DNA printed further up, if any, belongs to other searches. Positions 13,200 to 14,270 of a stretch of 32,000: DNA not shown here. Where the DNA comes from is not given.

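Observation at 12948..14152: Non-C8 Tat precursor with acidic pro-region, Gly-rich two-Cys hydrophobic C-terminus and a 60-aa two-TM partner: candidate undescribed halocin/immunity-like pair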

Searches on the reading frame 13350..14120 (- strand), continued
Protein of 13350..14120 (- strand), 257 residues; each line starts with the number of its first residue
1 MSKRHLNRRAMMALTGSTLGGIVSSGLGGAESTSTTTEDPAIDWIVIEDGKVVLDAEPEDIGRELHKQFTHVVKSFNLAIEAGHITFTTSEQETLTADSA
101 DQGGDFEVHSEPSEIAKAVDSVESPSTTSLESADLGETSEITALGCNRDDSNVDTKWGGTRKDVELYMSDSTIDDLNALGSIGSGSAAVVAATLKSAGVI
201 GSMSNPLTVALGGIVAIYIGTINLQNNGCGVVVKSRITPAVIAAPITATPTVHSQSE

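Call 43: find_encoding_contigs(protein=P0013, flank=7000, max_places=2)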
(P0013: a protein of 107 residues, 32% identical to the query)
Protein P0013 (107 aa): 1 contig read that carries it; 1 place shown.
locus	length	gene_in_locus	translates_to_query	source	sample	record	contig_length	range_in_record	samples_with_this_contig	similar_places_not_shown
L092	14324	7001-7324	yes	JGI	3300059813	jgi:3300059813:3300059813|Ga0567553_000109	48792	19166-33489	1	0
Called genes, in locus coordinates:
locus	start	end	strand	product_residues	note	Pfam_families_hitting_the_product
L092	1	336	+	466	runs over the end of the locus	PF09587:PGA_cap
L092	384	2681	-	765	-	PF01943:Polysacc_synt, PF13440:Polysacc_synt_3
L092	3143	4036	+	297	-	-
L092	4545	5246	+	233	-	-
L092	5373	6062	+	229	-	PF06508:QueC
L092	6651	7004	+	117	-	-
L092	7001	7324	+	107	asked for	-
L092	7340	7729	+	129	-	-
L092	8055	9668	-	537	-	PF00082:Peptidase_S8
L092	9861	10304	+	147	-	PF01936:NYN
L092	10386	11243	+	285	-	PF01026:TatD_DNase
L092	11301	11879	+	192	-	PF09920:DUF2150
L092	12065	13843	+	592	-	PF00999:Na_H_Exchanger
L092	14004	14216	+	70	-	-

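Call 44: find_encoding_contigs(protein=P0036, flank=7000, max_places=2)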
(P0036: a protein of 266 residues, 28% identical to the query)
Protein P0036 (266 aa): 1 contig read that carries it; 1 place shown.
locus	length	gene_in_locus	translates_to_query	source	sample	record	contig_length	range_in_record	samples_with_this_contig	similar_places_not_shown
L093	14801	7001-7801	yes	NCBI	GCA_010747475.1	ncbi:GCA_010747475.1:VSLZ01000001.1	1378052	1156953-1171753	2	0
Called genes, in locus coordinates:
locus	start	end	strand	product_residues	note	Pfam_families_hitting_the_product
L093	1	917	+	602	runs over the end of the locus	PF07584:BatA, PF24156:DUF7407, PF24157:DUF7408, PF24155:DUF7406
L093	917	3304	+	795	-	PF00092:VWA, PF13519:VWA_2, PF13768:VWA_3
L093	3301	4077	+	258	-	-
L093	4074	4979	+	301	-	PF24334:DUF7502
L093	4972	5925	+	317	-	PF20030:bpMoxR, PF00004:AAA (weak), PF07726:AAA_3, PF07728:AAA_5, PF17863:AAA_lid_2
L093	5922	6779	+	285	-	PF01882:DUF58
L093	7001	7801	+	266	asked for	-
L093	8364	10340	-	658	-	PF02737:3HCDH_N, PF03446:NAD_binding_2 (faint), PF00725:3HCDH, PF00378:ECH_1, PF16113:ECH_2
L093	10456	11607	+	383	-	PF02771:Acyl-CoA_dh_N, PF02770:Acyl-CoA_dh_M, PF00441:Acyl-CoA_dh_1, PF08028:Acyl-CoA_dh_2, PF22924:ACOX_C_alpha1 (weak)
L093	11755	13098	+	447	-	PF00082:Peptidase_S8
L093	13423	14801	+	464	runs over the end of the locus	PF00082:Peptidase_S8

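Call 45: find_encoding_contigs(protein=P0046, flank=7000, max_places=3)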
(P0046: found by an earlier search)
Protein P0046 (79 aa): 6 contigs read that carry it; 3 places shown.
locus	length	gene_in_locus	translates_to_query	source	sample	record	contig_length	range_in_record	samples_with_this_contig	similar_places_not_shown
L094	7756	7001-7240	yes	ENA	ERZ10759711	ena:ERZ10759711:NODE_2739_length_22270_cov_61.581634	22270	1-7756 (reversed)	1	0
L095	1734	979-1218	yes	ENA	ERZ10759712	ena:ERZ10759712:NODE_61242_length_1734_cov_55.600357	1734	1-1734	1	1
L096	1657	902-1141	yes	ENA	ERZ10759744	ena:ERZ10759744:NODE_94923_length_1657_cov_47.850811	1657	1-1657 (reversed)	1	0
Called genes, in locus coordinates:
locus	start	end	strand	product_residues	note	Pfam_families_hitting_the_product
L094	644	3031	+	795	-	PF13638:PIN_4 (faint)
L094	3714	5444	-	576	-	PF25227:DUF7845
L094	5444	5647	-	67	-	PF08281:Sigma70_r4_2 (weak)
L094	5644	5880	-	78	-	PF20120:DUF6510 (weak), PF24444:DUF7563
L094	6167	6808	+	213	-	-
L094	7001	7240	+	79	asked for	-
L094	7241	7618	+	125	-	-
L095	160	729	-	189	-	PF01694:Rhomboid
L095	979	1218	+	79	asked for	-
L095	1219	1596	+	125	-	-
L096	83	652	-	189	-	PF01694:Rhomboid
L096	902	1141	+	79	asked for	-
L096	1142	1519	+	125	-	-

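Call 46: find_encoding_contigs(protein=P0027, flank=7000, max_places=2)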
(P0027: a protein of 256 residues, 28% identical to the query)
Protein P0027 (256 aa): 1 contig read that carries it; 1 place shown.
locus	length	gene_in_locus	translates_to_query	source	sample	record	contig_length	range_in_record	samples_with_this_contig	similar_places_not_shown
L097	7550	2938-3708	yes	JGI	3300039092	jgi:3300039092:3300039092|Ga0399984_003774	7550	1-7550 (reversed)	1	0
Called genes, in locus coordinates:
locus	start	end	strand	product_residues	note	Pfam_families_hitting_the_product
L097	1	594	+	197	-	?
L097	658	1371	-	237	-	PF07187:DUF1405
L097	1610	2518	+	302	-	PF01680:SOR_SNZ, PF05690:ThiG (weak)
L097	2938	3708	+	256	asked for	-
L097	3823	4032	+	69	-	-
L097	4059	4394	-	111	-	-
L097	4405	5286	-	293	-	PF00288:GHMP_kinases_N, PF08544:GHMP_kinases_C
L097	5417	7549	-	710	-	?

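Call 64: predict_structure(alignment_id=A4)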
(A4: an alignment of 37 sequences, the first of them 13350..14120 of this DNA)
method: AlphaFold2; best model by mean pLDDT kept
length: 257 residues; sequences in the alignment: 37
mean_pLDDT: 70.5   pTM: 0.71
mean pLDDT of the five models: 70.5, 67.2, 67.1, 59.4, 57.6
residues with pLDDT >= 90: 76; 70-90: 80; 50-70: 35; < 50: 66
segments of 3 or more residues with pLDDT < 50: 1-41, 125-143, 241-245
pLDDT, mean of each block of 10 residues (from residue 1): 34 25 27 35 77 86 84 92 85 63 77 85 48 37 73 80 90 87 74 92 86 89 91 80 55 85
secondary structure, 60 per line:
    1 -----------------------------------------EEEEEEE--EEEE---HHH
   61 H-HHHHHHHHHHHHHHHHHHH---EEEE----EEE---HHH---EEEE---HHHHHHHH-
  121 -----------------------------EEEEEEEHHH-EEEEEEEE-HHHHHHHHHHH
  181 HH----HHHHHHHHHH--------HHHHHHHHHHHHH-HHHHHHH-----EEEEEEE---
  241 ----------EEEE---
elements in order: E42-48 E51-54 H58-61 H63-81 E85-88 E93-95 E105-108 H112-119 E150-156 E161-168 H170-182 H187-196 H205-217 H219-225 E231-237 E251-254

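Call 66: fold_search(model_id=the predicted structure, library=pdb)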
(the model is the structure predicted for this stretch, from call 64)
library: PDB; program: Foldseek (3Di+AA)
matches with E <= 10: 55; with E <= 0.001: 0
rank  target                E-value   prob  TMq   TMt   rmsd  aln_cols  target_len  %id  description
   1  6pgl_C                5.6e-01  0.03  0.11  0.13  19.6       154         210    8  Structure of Kluyveromyces marxianus Usb1 with uridine monophosphate (released 2019-12-11)
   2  6pfq_A                8.0e-01  0.03  0.11  0.13  19.3       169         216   11  Structure of Kluyveromyces marxianus Usb1 (released 2019-12-11)
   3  6pgl_A                9.0e-01  0.03  0.12  0.13  19.9       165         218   10  Structure of Kluyveromyces marxianus Usb1 with uridine monophosphate (released 2019-12-11)
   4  5kcy_A                1.2e+00  0.07  0.13  0.10   8.9        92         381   12  Crystal structure of the aromatic prenyltransferase AtaPT from Aspergillus terreus A8-4 in complex with geranyl S-thio (released 2016-12-21)
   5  7fhd_D                1.3e+00  0.04  0.12  0.12   8.8        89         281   10  Structure of prenyltransferase mutant Y288P from Streptomyces sp. (strain CL190) (released 2022-06-22)
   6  9rl3_I                1.4e+00  0.03  0.13  0.14  14.4       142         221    7  13S proteasome precursor complex (released 2026-03-18)
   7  6pfq_B                1.4e+00  0.02  0.11  0.13  19.6       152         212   10  Structure of Kluyveromyces marxianus Usb1 (released 2019-12-11)
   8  6pgl_B                1.4e+00  0.02  0.11  0.13  20.1       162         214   11  Structure of Kluyveromyces marxianus Usb1 with uridine monophosphate (released 2019-12-11)
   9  6pfq_C                1.8e+00  0.02  0.11  0.13  19.8       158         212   11  Structure of Kluyveromyces marxianus Usb1 (released 2019-12-11)
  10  5v1m                  2.1e+00  0.01  0.12  0.15  14.0       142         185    8  Structure of human Usb1 with uridine 5'-monophosphate (released 2017-08-16)
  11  4h7w                  2.3e+00  0.01  0.12  0.14  14.2       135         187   10  Crystal Structure of Human C16orf57 (released 2013-02-06)
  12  8tm5_H                3.2e+00  0.02  0.10  0.11  10.5        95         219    8  Human mixed 13S proteasome assembly intermediate (released 2024-10-23)
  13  1zcw                  4.0e+00  0.02  0.14  0.12   7.4        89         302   12  Co-crystal structure of Orf2 an aromatic prenyl transferase from Streptomyces sp. strain CL190 complexed with GPP (released 2005-06-21)
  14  7fhd_A                4.3e+00  0.03  0.14  0.13   8.0        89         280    8  Structure of prenyltransferase mutant Y288P from Streptomyces sp. (strain CL190) (released 2022-06-22)
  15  7fhd_B                5.1e+00  0.02  0.13  0.12   8.4        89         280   11  Structure of prenyltransferase mutant Y288P from Streptomyces sp. (strain CL190) (released 2022-06-22)
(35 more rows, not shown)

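Call 69: fold_search(model_id=the predicted structure, library=viral)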
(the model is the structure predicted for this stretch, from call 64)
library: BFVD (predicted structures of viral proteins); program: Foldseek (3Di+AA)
matches with E <= 10: 77; with E <= 0.001: 0
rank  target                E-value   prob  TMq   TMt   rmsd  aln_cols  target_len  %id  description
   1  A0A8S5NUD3            3.4e-01  0.07  0.11  0.07  16.7       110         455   17  Uncharacterized protein [CrAss-like virus sp. ctWDt29]
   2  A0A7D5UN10            5.9e-01  0.06  0.14  0.17  12.8       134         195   13  (no name in the UniProt tables at hand)
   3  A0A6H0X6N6            7.0e-01  0.04  0.11  0.15  16.3       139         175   11  Uncharacterized protein [Aeromonas phage PS]
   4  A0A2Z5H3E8            1.5e+00  0.08  0.17  0.29   7.0       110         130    7  Uncharacterized protein [Escherichia phage SRT7]
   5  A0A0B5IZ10            1.7e+00  0.02  0.11  0.12  16.1       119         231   13  Uncharacterized protein [Pandoravirus inopinatum]
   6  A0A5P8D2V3            2.1e+00  0.01  0.14  0.09  21.1       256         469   10  (no name in the UniProt tables at hand)
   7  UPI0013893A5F         2.1e+00  0.01  0.10  0.08  22.9       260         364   11  (no name look-up for this kind of identifier)
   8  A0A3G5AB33            2.3e+00  0.01  0.10  0.10  17.0       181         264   10  Uncharacterized protein [Hyperionvirus sp.]
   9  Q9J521                2.6e+00  0.04  0.08  0.16   9.1        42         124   17  ORF FPV214 Putative 13.7 kDa protein [Fowlpox virus (strain NVSL)]
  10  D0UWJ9                2.8e+00  0.01  0.12  0.08  21.8       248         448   12  Uncharacterized protein [Streptomyces phage ZL12]
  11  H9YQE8                2.9e+00  0.04  0.09  0.13   5.5        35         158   14  (no name in the UniProt tables at hand)
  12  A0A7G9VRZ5            2.9e+00  0.01  0.11  0.15  14.8        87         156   15  Tail assembly chaperone [Rheinheimera phage vB_RspM_barba_12-9E]
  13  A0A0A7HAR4            3.3e+00  0.01  0.12  0.13  12.8       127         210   13  Uncharacterized protein [Arthrobacter phage vB_ArtM-ArV1]
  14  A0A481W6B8            3.3e+00  0.01  0.15  0.11  18.8       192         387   12  Virion structural protein [Pseudomonas phage Psa21]
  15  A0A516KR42            3.5e+00  0.01  0.09  0.11  16.6       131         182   12  Uncharacterized protein [Gordonia phage JuJu]
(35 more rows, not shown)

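Call 70: find_encoding_contigs(protein=P0025, flank=3000, max_places=2)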
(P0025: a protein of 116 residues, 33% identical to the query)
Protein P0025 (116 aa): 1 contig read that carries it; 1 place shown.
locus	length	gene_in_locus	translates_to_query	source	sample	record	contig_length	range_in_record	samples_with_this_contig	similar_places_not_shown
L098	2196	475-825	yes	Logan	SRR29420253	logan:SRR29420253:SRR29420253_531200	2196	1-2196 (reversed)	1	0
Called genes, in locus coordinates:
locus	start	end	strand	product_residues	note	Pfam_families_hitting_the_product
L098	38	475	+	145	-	-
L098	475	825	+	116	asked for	-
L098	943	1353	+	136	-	-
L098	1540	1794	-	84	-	-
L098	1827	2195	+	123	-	?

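Call 71: find_encoding_contigs(protein=P0007, flank=3000, max_places=3)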
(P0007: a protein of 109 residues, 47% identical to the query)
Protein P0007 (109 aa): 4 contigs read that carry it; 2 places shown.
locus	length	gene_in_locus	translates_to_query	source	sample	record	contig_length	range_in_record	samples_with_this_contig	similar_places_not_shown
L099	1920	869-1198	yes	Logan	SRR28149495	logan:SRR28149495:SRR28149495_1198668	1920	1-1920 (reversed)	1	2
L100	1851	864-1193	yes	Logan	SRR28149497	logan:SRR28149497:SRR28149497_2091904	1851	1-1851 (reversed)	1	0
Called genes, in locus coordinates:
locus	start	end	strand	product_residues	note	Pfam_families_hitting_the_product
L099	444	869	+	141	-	-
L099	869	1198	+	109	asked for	-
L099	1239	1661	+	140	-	-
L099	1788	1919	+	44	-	?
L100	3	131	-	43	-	?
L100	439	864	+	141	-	-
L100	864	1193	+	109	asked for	-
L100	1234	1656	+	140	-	-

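Call 72: find_encoding_contigs(protein=P0022, flank=3000, max_places=2)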
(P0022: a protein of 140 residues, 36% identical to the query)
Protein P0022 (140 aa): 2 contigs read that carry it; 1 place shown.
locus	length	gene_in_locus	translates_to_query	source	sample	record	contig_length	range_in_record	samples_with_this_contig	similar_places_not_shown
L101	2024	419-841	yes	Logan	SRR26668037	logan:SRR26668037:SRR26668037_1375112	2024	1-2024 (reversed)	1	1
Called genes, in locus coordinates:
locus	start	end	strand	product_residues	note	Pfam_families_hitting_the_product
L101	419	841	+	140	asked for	-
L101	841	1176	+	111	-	-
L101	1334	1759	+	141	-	-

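Call 85: search_dna_similar(query=window:13350-14120:-, collection=plasmids, mode=protein, max_evalue=0.01)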
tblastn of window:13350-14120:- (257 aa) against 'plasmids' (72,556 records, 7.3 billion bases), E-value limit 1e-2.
No match.

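Call 86: search_dna_similar(query=window:13350-14120:-, collection=phages, mode=protein, max_evalue=0.01)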
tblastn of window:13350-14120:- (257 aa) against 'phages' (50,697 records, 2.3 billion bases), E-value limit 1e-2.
No match.

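Call 91: search_protein_families(library=pfam, proteins=[P0022, P0029, P0008, P0006, P0036, P0004], max_evalue=0.1)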
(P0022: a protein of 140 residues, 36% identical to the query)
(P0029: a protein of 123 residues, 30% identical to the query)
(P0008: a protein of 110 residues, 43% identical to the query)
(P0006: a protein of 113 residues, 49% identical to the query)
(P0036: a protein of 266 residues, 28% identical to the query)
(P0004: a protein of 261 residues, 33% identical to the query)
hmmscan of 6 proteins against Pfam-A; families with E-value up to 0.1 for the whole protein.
P0022 (140 aa): 0 families

P0029 (123 aa): 1 family
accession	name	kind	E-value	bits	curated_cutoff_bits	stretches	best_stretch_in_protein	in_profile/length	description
PF10518.14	TAT_signal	-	0.0066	16.8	22.7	1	7-20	3-16/21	TAT (twin-arginine translocation) pathway signal sequence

P0008 (110 aa): 0 families

P0006 (113 aa): 1 family
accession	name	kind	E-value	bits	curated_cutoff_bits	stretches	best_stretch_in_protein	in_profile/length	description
PF20721.2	C19orf12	-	0.028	14.7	30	1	26-92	20-87/163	C19orf12-like protein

P0036 (266 aa): 2 families
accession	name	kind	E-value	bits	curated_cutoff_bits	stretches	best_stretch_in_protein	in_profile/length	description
PF11772.13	EpuA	-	0.034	14.2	27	1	192-215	9-32/46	DNA-directed RNA polymerase subunit beta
PF18426.6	Tli4_C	-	0.087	13.4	25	0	52-104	37-92/161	Tle cognate immunity protein 4 C-terminal domain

P0004 (261 aa): 0 families
